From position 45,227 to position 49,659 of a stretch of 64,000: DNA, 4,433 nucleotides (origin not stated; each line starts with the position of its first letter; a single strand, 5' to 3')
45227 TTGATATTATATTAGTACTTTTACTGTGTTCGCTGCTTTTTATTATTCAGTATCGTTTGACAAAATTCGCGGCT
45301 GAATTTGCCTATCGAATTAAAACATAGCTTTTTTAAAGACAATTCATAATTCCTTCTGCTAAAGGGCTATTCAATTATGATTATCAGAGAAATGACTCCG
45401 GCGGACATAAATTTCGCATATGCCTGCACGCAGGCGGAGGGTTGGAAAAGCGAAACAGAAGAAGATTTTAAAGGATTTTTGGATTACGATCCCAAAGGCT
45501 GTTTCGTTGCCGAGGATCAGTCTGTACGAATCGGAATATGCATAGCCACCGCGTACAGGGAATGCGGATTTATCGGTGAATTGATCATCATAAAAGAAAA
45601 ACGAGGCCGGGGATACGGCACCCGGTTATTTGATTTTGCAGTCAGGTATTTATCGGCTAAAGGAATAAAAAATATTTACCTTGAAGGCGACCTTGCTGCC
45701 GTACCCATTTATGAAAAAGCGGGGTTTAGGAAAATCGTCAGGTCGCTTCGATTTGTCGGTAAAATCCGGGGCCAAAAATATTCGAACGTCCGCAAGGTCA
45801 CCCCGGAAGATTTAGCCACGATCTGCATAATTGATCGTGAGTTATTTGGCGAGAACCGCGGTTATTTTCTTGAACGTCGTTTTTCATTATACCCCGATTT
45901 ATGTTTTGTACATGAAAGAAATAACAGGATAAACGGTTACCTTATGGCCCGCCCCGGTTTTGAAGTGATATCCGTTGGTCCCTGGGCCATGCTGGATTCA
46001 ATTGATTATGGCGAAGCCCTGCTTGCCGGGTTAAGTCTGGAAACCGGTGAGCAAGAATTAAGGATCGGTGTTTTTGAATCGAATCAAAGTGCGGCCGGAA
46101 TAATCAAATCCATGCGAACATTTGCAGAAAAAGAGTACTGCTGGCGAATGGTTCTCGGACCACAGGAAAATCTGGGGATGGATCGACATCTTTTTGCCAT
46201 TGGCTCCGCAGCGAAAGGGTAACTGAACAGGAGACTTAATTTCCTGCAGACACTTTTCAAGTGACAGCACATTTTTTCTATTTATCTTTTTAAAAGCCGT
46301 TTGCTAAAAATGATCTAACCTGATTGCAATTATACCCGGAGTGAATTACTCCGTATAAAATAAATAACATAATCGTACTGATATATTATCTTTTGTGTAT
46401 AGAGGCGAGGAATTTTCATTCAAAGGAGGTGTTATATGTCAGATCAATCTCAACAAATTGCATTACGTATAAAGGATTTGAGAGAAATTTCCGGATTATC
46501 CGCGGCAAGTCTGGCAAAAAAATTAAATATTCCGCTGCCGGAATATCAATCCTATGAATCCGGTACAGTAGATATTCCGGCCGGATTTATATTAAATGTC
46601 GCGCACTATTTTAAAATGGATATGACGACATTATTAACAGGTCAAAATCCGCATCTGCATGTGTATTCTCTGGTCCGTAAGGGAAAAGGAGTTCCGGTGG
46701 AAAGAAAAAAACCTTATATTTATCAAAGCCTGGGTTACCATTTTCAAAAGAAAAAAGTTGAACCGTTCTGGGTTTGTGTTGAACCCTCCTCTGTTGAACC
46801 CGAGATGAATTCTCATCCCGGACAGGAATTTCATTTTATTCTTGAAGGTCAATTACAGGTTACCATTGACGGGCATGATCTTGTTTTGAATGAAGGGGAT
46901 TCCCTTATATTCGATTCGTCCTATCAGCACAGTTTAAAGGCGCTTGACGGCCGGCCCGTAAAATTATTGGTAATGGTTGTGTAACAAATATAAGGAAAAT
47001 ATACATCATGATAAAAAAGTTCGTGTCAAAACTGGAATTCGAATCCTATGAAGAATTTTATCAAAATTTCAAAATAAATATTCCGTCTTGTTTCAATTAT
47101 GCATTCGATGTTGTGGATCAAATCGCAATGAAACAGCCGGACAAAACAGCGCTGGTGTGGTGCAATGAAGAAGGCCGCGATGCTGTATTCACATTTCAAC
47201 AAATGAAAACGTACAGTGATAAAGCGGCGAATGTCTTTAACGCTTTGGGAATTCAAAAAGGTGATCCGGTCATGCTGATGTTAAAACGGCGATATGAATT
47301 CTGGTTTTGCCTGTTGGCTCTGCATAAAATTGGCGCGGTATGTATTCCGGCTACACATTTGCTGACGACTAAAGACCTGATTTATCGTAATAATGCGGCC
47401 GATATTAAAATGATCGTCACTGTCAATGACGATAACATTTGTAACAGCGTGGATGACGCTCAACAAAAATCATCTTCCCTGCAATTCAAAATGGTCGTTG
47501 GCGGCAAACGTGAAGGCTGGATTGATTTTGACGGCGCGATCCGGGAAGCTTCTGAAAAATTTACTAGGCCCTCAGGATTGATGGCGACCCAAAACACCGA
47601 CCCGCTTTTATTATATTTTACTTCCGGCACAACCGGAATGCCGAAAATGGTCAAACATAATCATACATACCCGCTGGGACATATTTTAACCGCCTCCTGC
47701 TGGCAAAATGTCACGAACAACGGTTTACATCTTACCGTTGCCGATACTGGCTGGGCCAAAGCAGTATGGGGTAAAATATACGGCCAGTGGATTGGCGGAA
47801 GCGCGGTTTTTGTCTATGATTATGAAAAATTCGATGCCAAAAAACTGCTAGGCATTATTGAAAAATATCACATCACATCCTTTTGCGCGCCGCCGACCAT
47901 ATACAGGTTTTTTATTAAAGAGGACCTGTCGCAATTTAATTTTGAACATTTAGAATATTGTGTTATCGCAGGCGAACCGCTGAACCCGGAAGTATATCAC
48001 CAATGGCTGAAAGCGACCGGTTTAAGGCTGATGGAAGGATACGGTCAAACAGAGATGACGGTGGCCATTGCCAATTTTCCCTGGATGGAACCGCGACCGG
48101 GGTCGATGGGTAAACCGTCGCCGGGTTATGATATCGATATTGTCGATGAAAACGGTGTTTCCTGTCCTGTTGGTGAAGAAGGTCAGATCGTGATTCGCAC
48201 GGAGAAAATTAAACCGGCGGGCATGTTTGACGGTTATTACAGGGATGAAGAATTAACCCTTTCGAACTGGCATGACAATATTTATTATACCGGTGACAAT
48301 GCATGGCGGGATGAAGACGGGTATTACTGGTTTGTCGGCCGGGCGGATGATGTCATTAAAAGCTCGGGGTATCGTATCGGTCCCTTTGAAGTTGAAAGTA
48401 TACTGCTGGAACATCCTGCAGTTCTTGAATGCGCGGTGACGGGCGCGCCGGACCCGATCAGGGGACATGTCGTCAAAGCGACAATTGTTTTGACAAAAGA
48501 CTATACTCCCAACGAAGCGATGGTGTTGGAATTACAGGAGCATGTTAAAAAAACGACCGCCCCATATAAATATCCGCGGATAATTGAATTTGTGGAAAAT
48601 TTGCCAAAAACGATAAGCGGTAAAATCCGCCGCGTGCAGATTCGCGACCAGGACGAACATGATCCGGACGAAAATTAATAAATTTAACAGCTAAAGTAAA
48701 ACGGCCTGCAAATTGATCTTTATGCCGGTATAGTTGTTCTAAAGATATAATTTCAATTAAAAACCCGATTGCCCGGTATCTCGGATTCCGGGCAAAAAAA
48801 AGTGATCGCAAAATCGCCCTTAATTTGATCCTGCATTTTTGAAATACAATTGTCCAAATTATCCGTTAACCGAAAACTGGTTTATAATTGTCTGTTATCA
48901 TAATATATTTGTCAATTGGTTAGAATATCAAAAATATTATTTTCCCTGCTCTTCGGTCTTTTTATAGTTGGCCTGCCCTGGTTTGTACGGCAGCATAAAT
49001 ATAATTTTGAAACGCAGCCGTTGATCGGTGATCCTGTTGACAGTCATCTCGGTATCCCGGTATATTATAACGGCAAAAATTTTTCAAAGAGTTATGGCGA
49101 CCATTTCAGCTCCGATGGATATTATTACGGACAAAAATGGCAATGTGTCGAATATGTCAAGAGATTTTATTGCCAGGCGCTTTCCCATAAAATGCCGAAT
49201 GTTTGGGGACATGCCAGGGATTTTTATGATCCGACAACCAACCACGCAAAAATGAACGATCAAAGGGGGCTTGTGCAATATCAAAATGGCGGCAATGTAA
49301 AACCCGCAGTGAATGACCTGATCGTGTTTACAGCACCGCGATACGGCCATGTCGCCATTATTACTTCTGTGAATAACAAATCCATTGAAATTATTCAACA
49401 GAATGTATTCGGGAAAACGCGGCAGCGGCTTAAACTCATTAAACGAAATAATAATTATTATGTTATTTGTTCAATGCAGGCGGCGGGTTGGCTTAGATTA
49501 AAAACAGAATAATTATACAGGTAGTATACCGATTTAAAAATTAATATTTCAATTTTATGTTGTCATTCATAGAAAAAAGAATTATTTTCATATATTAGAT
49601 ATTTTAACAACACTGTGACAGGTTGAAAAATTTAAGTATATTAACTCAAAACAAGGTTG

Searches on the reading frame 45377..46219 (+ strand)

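Call 61: search_protein_families(library=pfam, proteins=[window:45377-46219:+], max_evalue=0.0001)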
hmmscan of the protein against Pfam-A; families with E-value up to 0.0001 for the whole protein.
window:45377-46219:+ (281 aa): 4 families
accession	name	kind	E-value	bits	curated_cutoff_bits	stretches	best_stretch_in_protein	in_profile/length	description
PF00583.31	Acetyltransf_1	-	4.6e-16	59.6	20.7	1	19-117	12-116/116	Acetyltransferase (GNAT) family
PF13508.13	Acetyltransf_7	-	9.1e-12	45.6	27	1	40-118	3-83/84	Acetyltransferase (GNAT) domain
PF18014.7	Acetyltransf_18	-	7.6e-11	42.2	22.7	1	150-265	2-115/124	Acetyltransferase (GNAT) domain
PF13673.13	Acetyltransf_10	-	2e-10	41.2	23.6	1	29-126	20-116/128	Acetyltransferase (GNAT) domain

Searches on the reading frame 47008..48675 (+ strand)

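Call 61: search_protein_families(library=pfam, proteins=[window:47008-48675:+], max_evalue=0.0001)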
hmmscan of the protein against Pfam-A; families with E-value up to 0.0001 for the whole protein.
window:47008-48675:+ (556 aa): 2 families
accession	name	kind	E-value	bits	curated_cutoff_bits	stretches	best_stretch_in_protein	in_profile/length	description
PF00501.34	AMP-binding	-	3.3e-68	230.7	29.9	1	38-411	3-384/384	AMP-binding enzyme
PF13193.12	AMP-binding_C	-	3.3e-22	79.6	24.5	1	461-539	1-76/76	AMP-binding enzyme C-terminal domain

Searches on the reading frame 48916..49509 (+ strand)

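Call 61: search_protein_families(library=pfam, proteins=[window:48916-49509:+], max_evalue=0.0001)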
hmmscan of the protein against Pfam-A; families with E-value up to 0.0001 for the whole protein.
window:48916-49509:+ (198 aa): 1 family
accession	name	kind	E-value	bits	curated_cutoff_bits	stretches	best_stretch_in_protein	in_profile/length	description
PF05257.22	CHAP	-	2.4e-15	57.2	26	1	69-163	2-81/81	CHAP domain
